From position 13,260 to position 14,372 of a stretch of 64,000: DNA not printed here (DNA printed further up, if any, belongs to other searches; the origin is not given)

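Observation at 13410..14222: TagD/RfaE-II-like cytidylyltransferase domain fused to a ManC-type mannose-6-phosphate isomerase cupin, divergent from gmd-fcl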

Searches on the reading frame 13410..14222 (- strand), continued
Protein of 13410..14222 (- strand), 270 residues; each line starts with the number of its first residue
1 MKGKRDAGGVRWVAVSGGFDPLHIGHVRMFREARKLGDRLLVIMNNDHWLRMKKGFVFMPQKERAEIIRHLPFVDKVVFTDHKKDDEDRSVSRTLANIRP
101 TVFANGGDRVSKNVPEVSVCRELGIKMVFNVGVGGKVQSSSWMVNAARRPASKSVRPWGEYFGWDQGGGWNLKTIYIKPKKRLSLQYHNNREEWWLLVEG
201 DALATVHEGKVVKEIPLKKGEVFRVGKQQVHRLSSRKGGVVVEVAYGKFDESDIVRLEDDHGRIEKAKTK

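Call 23: search_protein_families(library=pfam, proteins=[L059:9959-11212:+, L063:9911-11698:+, L065:9959-11200:+, L066:10275-11585:+, L036:3413-5410:+, L060:9602-10432:+, L057:3596-4288:+, L044:9956-10450:+, L087:9992-10465:+, L071:9971-10408:+], max_evalue=0.001)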
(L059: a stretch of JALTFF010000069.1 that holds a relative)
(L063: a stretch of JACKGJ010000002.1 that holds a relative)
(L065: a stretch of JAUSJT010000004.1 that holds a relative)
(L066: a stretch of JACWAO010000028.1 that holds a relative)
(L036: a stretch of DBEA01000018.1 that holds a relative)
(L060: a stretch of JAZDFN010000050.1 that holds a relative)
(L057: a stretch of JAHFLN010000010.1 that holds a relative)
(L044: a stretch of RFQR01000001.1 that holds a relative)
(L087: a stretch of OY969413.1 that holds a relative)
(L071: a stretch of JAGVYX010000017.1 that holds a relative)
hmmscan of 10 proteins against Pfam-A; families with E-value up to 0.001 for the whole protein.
L059:9959-11212:+ (417 aa): 5 families
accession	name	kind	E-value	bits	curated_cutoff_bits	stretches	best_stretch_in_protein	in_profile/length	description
PF08282.18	Hydrolase_3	-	9.8e-17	62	20.9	1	168-389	1-221/255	haloacid dehalogenase-like hydrolase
PF01467.32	CTP_transf_like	-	1e-15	58.5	21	1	18-116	3-98/133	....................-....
PF03332.19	PMM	-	3.3e-15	56.9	22.4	1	193-390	7-198/221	Eukaryotic phosphomannomutase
PF05116.19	S6PP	-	0.00042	20.4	20.3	0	317-402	131-212/247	Sucrose-6F-phosphate phosphohydrolase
PF00702.32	Hydrolase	-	0.00094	20.1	26.4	0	166-194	2-26/191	haloacid dehalogenase-like hydrolase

L063:9911-11698:+ (595 aa): 6 families
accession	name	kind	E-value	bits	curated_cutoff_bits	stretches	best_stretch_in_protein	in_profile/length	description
PF16363.11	GDP_Man_Dehyd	-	2.3e-155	517.5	27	1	237-566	1-332/332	GDP-mannose 4,6 dehydratase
PF01370.27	Epimerase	-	1.2e-78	264.3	20.9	1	236-482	1-240/240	NAD dependent epimerase/dehydratase family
PF01467.32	CTP_transf_like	-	1e-15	58.6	21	1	36-128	3-89/133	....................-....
PF04321.23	RmlD_sub_bind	-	1.2e-07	31.6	27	1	235-397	2-135/287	RmlD substrate binding domain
PF02719.21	Polysacc_synt_2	-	0.00085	19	20.2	0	237-347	2-114/293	Polysaccharide biosynthesis protein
PF06574.18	FAD_syn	-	0.00087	19.6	27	0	28-107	4-90/158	FAD synthetase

L065:9959-11200:+ (413 aa): 4 families
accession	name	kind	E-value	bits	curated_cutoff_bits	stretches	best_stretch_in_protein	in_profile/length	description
PF01467.32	CTP_transf_like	-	7e-13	49.4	21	1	22-84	4-65/133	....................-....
PF08282.18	Hydrolase_3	-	6.4e-12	46.2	20.9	1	171-378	1-212/255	haloacid dehalogenase-like hydrolase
PF03332.19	PMM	-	1.1e-10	42.1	22.4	1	191-389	2-195/221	Eukaryotic phosphomannomutase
PF00702.32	Hydrolase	-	8.2e-06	26.8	26.4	1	169-379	2-181/191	haloacid dehalogenase-like hydrolase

L066:10275-11585:+ (436 aa): 3 families
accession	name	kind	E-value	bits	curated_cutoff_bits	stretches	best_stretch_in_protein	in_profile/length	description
PF03332.19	PMM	-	2.5e-16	60.6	22.4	1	207-431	2-220/221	Eukaryotic phosphomannomutase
PF01467.32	CTP_transf_like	-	1.9e-13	51.2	21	1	37-133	3-93/133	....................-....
PF08282.18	Hydrolase_3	-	9.7e-12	45.6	20.9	1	187-421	1-233/255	haloacid dehalogenase-like hydrolase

L036:3413-5410:+ (665 aa): 6 families
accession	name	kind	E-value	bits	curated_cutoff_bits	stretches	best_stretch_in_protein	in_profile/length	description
PF16363.11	GDP_Man_Dehyd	-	2.8e-153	510.6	27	1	307-636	1-332/332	GDP-mannose 4,6 dehydratase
PF01370.27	Epimerase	-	1.7e-76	257.3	20.9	1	306-552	1-240/240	NAD dependent epimerase/dehydratase family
PF01050.24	MannoseP_isomer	-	2.5e-14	53.9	23.6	1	144-255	7-116/116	Mannose-6-phosphate isomerase C-terminal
PF01467.32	CTP_transf_like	-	1.8e-13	51.3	21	1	11-76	3-67/133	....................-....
PF04321.23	RmlD_sub_bind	-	1.3e-08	34.7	27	1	305-478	2-146/287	RmlD substrate binding domain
PF02719.21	Polysacc_synt_2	-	0.00024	20.8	20.2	1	307-417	2-114/293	Polysaccharide biosynthesis protein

L060:9602-10432:+ (276 aa): 4 families
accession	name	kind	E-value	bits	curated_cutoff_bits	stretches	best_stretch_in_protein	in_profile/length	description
PF12961.13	DUF3850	-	8.9e-19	67.9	22.9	1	48-106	2-60/77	Domain of unknown function (DUF3850)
PF01467.32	CTP_transf_like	-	1.1e-16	61.7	21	1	140-236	3-93/133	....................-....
PF04266.20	ASCH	-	3.8e-05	24.8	21.2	1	52-111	3-60/103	ASCH domain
PF06574.18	FAD_syn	-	0.00036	20.8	27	1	135-211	7-90/158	FAD synthetase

L057:3596-4288:+ (230 aa): 2 families
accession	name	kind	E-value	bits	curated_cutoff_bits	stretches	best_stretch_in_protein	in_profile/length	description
PF01467.32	CTP_transf_like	-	4e-12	46.9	21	1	92-183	4-89/133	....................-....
PF06574.18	FAD_syn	-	0.00081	19.7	27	0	81-160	3-88/158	FAD synthetase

L044:9956-10450:+ (164 aa): 1 family
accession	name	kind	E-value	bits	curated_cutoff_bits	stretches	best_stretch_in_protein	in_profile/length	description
PF01467.32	CTP_transf_like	-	1.6e-13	51.5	21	1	21-113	3-89/133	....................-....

L087:9992-10465:+ (157 aa): 1 family
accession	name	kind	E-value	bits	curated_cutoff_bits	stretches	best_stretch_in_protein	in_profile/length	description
PF01467.32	CTP_transf_like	-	3.7e-12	47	21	1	11-103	3-89/133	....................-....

L071:9971-10408:+ (145 aa): 2 families
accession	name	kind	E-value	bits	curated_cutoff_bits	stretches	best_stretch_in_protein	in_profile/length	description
PF01467.32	CTP_transf_like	-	5.2e-18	66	21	1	14-110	3-93/133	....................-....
PF06574.18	FAD_syn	-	2.6e-06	27.8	27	1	7-88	6-93/158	FAD synthetase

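Call 33: search_solved_structures(query=L059:10439-11212:+, max_evalue=0.001, show_alignments=1)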
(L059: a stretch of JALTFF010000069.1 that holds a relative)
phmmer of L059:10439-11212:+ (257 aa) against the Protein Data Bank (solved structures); distinct sequences matched with E-value up to 0.001: 17.
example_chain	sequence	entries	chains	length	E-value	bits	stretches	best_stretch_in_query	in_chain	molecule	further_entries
4bnd_A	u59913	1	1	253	6.3e-38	134.1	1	3-251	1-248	ALPHA-PHOSPHOGLUCOMUTASE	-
4bnd_B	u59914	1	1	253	1.2e-37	133.1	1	5-251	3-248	ALPHA-PHOSPHOGLUCOMUTASE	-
5ue7_A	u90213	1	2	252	1.3e-17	67.5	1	5-229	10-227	Phosphomannomutase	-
6i5x_A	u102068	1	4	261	1.9e-16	63.7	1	6-228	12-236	Phosphomannomutase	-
7myv_A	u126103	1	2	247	6.1e-15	58.8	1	3-247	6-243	Phosphomannomutase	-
9hn3_A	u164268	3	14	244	1e-14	58.1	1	7-228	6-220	Phosphomannomutase 2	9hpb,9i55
6cfr_A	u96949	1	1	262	3.1e-14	56.5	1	4-228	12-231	Phosphomannomutase 1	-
2fuc_A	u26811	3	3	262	5.1e-14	55.8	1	4-228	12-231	Phosphomannomutase 1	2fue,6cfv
6cft_A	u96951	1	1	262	5.4e-14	55.7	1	4-228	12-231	Phosphomannomutase 1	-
6cfu_A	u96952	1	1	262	5.6e-14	55.6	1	4-228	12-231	Phosphomannomutase 1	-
6cfs_A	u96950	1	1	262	1.8e-13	54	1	4-228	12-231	Phosphomannomutase 1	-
2amy_A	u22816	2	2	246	4.7e-13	52.6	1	7-228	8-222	Phosphomannomutase 2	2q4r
7o0c_A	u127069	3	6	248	4.8e-13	52.6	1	7-228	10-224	Phosphomannomutase 2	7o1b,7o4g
7o58_A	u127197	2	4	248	6.2e-13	52.2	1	7-228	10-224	Phosphomannomutase 2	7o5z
2i54_A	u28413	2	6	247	2.9e-11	46.7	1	4-229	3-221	Phosphomannomutase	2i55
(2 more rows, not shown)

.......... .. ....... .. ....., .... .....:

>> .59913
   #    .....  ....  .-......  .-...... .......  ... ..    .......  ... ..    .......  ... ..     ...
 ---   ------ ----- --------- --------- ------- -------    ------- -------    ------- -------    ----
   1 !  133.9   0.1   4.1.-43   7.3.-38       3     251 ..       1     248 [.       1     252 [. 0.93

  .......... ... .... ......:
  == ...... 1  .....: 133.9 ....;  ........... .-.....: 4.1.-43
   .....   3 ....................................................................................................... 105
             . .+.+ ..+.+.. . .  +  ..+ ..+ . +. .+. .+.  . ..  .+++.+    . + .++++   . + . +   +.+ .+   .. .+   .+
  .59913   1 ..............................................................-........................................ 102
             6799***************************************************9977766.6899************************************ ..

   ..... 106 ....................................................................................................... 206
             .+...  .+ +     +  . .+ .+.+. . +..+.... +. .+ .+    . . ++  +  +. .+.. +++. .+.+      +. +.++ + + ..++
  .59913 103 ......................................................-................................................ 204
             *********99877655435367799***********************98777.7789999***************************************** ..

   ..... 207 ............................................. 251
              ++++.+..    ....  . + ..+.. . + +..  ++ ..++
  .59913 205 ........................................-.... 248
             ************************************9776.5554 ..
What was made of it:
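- The nearest solved relative of the fused HAD is an alpha-phosphoglucomutase (call 33).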

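Call 34: predict_structure(alignment_id=A1)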
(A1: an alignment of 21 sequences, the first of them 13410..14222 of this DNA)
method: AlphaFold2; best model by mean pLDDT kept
length: 270 residues; sequences in the alignment: 21
mean_pLDDT: 80.2   pTM: 0.52
mean pLDDT of the five models: 80.2, 79.6, 73.6, 70.6, 61.8
residues with pLDDT >= 90: 95; 70-90: 117; 50-70: 36; < 50: 22
segments of 3 or more residues with pLDDT < 50: 1-5, 257-264, 266-270
pLDDT, mean of each block of 10 residues (from residue 1): 53 91 83 94 93 82 93 95 86 94 79 80 91 59 55 78 76 86 74 90 85 89 86 88 82 56 45
secondary structure, 60 per line:
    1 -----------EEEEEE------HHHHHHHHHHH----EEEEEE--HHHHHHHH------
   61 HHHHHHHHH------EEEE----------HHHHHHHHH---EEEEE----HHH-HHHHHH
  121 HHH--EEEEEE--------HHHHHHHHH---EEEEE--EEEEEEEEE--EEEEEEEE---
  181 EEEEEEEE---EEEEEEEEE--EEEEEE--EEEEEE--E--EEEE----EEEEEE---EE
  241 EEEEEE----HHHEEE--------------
elements in order: E12-17 H24-34 E39-44 H47-54 H61-69 E76-79 H90-98 E102-106 H115-123 E126-131 H140-148 E152-156 E159-167 E170-177 E181-188 E192-200 E203-208 E211-216 E222-225 E230-235 E239-246 E254-256
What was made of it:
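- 13779..14192 (-): N-terminal HxGH nucleotidyltransferase domain (aa 11-148), a Rossmann-like alpha/beta fold. AF2 model has pLDDT 80-95 here (call 34).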

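Call 37: fold_search(model_id=the predicted structure, library=pdb)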
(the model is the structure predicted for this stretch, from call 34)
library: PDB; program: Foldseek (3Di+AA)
matches with E <= 10: 1952; with E <= 0.001: 1079
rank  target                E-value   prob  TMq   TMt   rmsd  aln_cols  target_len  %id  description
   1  4yrd_A                1.8e-11  1.00  0.39  0.32  15.6       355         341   12  Crystal structure of CapF with inhibitor 3-isopropenyl-tropolone (released 2015-10-21)
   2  4yrd_B                2.9e-11  1.00  0.40  0.32  14.2       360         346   10  Crystal structure of CapF with inhibitor 3-isopropenyl-tropolone (released 2015-10-21)
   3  3st7                  8.2e-11  1.00  0.39  0.30  12.3       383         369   10  Crystal Structure of capsular polysaccharide assembling protein CapF from staphylococcus aureus (released 2012-02-15)
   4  3vhr                  2.1e-10  1.00  0.39  0.31  15.0       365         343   10  Crystal Structure of capsular polysaccharide assembling protein CapF from Staphylococcus aureus in space group C2221 (released 2012-02-15)
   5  4qm9_A                5.2e-10  1.00  0.36  0.61   2.5       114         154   15  Crystal Structure of a Putative Cysteine Dioxygenase From Bacillus subtilis with Cys-bound (released 2014-11-19)
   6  2zkl                  1.3e-09  1.00  0.38  0.30  15.6       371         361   10  Crystal Structure of capsular polysaccharide assembling protein CapF from staphylococcus aureus (released 2009-03-31)
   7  3eqe_B                2.7e-09  1.00  0.35  0.59   3.2       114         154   16  Crystal structure of the YubC protein from Bacillus subtilis. Northeast Structural Genomics Consortium target SR112. (released 2008-10-14)
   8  7zvm                  3.1e-09  1.00  0.34  0.83   2.0       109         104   22  Thermococcus barophilus phosphomannose isomerase protein structure at 1.6 A (released 2022-08-24)
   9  5flh_A                3.1e-09  1.00  0.34  0.47   5.6       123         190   19  Free state of Ni-quercetinase (released 2016-06-01)
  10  7zvy_B                3.3e-09  1.00  0.34  0.78   2.6       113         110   19  Thermococcus kadokarensis phosphomannose isomerase (released 2022-08-24)
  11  4e2g_D                3.5e-09  1.00  0.32  0.69   2.8       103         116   17  Crystal structure of Cupin fold protein Sthe2323 from Sphaerobacter thermophilus (released 2012-03-21)
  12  7x85_A                4.8e-09  1.00  0.33  0.69   1.7       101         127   12  Crystal structure of chicken CENP-C Cupin domain (released 2023-03-15)
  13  3eqe_A                5.1e-09  1.00  0.35  0.59   3.1       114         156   16  Crystal structure of the YubC protein from Bacillus subtilis. Northeast Structural Genomics Consortium target SR112. (released 2008-10-14)
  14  4qm9_B                5.4e-09  1.00  0.35  0.60   1.9       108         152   16  Crystal Structure of a Putative Cysteine Dioxygenase From Bacillus subtilis with Cys-bound (released 2014-11-19)
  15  7zvy_E                5.4e-09  1.00  0.34  0.80   2.4       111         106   20  Thermococcus kadokarensis phosphomannose isomerase (released 2022-08-24)
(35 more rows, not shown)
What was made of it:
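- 13779..14192 (-): Foldseek matches 3GLV with TMt 0.84 (call 37).
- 13431..13769 (-): C-terminal ManC-type phosphomannose isomerase cupin (aa 152-264). Foldseek matches Thermococcus PMIs 7ZVM/7ZVY with TMt about 0.8 (call 37).
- On Cytidylyltransferase-like HxGH superfamily (PF01467 / TIGR00125): The model superposes on 3GLV with TMt 0.84 (call 37).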
